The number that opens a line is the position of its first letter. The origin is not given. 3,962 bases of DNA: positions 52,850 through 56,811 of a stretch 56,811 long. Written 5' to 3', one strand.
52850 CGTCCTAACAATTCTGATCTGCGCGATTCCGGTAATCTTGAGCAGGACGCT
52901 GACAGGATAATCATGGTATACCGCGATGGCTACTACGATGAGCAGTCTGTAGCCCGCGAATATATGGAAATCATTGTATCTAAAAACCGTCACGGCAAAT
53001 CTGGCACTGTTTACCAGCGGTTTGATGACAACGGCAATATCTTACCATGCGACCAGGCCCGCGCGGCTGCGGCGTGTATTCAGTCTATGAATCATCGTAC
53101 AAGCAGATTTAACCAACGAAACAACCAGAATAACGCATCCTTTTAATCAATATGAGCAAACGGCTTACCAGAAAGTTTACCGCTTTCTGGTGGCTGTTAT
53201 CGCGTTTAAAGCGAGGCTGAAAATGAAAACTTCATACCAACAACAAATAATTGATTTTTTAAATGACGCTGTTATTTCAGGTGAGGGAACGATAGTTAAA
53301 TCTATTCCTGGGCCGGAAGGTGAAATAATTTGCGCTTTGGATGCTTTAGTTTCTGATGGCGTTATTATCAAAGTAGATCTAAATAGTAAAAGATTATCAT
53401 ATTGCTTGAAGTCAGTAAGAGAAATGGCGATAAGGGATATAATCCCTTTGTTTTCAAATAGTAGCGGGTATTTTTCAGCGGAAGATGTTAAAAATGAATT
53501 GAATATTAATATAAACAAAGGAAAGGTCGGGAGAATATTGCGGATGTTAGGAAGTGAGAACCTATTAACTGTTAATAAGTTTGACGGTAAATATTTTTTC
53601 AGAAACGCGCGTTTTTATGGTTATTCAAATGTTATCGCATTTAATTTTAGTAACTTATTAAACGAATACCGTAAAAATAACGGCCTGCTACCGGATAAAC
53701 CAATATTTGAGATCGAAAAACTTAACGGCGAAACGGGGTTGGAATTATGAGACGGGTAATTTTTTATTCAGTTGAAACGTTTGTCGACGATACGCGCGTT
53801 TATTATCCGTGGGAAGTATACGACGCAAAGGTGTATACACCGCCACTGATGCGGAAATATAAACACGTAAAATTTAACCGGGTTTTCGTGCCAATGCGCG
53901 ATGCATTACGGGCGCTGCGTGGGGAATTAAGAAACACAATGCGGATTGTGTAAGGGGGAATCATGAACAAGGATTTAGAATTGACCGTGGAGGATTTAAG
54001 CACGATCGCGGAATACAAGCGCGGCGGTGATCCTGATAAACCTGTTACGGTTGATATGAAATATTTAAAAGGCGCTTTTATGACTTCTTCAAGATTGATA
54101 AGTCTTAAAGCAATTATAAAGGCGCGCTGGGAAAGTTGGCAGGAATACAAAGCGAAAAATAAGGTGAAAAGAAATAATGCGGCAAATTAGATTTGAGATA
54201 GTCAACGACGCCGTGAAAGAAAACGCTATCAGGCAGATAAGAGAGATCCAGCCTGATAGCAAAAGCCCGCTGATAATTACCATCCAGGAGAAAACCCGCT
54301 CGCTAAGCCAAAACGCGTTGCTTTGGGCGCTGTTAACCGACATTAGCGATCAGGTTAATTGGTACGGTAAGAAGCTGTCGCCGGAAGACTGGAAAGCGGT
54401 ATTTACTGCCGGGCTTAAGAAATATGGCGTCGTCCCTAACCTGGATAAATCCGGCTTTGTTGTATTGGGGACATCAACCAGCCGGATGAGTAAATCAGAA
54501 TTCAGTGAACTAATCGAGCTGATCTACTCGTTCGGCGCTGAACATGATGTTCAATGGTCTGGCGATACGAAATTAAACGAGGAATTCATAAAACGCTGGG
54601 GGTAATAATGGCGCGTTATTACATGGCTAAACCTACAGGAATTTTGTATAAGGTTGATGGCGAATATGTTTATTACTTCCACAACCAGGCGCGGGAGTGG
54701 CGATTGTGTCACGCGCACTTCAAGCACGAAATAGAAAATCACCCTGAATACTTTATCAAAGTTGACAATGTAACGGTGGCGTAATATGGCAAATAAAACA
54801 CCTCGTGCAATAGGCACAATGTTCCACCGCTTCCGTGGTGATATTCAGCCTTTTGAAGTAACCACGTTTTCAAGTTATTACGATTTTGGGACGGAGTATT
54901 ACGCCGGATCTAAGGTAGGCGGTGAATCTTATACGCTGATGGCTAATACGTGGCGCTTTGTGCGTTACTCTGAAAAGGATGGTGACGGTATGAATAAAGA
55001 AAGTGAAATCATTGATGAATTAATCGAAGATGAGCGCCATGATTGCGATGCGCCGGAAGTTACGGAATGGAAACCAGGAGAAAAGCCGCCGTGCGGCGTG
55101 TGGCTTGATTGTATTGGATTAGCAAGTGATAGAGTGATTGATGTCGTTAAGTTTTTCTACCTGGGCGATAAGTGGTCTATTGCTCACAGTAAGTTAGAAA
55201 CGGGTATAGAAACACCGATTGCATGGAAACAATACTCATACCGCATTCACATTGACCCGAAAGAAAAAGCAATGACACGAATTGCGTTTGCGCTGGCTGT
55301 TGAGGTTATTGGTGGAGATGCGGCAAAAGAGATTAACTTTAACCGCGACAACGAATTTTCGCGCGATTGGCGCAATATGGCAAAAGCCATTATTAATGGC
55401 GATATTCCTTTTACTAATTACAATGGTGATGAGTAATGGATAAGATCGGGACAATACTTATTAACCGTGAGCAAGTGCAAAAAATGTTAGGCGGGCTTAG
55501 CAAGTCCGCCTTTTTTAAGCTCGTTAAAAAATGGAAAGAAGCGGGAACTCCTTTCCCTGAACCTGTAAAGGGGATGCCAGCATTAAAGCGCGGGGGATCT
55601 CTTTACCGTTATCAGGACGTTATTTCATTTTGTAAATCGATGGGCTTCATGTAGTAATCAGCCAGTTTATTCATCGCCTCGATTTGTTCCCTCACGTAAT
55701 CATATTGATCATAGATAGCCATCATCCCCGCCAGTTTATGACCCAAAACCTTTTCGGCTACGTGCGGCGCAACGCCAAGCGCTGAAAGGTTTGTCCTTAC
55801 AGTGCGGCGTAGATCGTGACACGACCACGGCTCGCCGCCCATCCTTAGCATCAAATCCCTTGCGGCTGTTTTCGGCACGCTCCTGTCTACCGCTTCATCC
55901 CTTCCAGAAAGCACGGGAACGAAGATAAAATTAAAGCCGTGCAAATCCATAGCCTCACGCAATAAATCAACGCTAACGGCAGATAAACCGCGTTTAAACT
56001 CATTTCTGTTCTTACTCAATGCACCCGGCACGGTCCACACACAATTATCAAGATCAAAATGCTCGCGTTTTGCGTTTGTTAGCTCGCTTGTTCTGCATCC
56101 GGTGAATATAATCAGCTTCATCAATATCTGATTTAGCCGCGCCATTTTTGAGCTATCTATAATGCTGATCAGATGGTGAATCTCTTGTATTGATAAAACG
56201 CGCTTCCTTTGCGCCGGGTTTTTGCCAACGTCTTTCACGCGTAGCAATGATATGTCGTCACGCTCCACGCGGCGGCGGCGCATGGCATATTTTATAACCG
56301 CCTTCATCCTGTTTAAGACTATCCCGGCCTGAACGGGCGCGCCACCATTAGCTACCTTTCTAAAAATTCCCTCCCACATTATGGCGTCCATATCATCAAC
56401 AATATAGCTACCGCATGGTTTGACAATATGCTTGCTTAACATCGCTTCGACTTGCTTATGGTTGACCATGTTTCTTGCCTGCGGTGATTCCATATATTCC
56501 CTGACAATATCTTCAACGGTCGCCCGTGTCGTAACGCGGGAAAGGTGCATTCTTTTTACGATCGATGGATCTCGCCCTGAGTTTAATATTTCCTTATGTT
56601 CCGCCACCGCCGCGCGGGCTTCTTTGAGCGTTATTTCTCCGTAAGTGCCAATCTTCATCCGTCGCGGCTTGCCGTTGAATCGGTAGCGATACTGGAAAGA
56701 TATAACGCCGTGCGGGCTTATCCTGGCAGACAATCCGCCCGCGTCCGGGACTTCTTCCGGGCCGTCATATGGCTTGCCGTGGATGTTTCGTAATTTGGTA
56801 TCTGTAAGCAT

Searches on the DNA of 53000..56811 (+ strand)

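Call 23: search_dna_similar(query=window:53000-56811:+, collection=ecoli_genomes, mode=near, max_rows=8)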
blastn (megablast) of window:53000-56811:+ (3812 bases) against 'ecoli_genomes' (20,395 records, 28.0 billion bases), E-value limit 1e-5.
Records with a match: 57; places in all: 57; records where one place covers at least 80% of the query: 6.
Genomes with a match: 57 of 5426; with a place that covers at least 80% of the query: 6. Places per genome that has any: lowest 1, median 1, highest 1. On chromosomes: 57 places; on plasmids: 0.
Best place of each record, by identity: 95-99% 1; 90-95% 13; 80-90% 43.
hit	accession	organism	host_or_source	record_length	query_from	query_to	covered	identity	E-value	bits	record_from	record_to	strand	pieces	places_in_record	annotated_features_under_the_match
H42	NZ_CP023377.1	Escherichia coli strain 127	canine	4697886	2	3812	97%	89.7%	0e+0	4725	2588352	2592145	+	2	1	tyrosine-type recombinase/integrase | hypothetical protein (x4) | recombination protein NinB | replicative DNA helicase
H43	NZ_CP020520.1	Escherichia coli strain 190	Homo sapiens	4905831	1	3812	98%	88.1%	0e+0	4417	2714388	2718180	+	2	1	tyrosine-type recombinase/integrase | hypothetical protein (x3) | recombination protein NinB | helix-turn-helix transcriptional regulator | replicative DNA helicase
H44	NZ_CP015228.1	Escherichia coli strain 09-00049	lettuce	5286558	662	3812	83%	97.1%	0e+0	5308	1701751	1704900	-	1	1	tyrosine-type recombinase/integrase | hypothetical protein (x5) | recombination protein NinB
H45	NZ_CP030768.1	Escherichia coli strain 2017C-4173W12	missing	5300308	7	3812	93%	86.0%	0e+0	3768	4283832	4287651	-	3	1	tyrosine-type recombinase/integrase | hypothetical protein (x5) | recombination protein NinB | replicative DNA helicase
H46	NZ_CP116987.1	Escherichia coli strain MLI107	Homo sapiens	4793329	4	3812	82%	94.8%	0e+0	4906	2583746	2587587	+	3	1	tyrosine-type recombinase/integrase | hypothetical protein (x4) | Lrp/AsnC family transcriptional regulator | recombination protein NinB | replicative DNA helicase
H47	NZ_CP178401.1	Escherichia coli strain N1286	Homo sapiens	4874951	1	3812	83%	88.8%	0e+0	3865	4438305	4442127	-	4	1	tyrosine-type recombinase/integrase | hypothetical protein (x5) | recombination protein NinB | replicative DNA helicase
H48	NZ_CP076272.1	Escherichia coli strain E21845/O/A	Homo sapiens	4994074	662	3812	77%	93.8%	0e+0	4391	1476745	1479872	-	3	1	tyrosine-type recombinase/integrase | hypothetical protein (x5) | recombination protein NinB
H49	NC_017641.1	Escherichia coli UMNK88 strain UMNK88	porcine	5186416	662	3812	75%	93.1%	0e+0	4210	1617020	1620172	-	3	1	tyrosine-type recombinase/integrase | hypothetical protein (x5) | recombination protein NinB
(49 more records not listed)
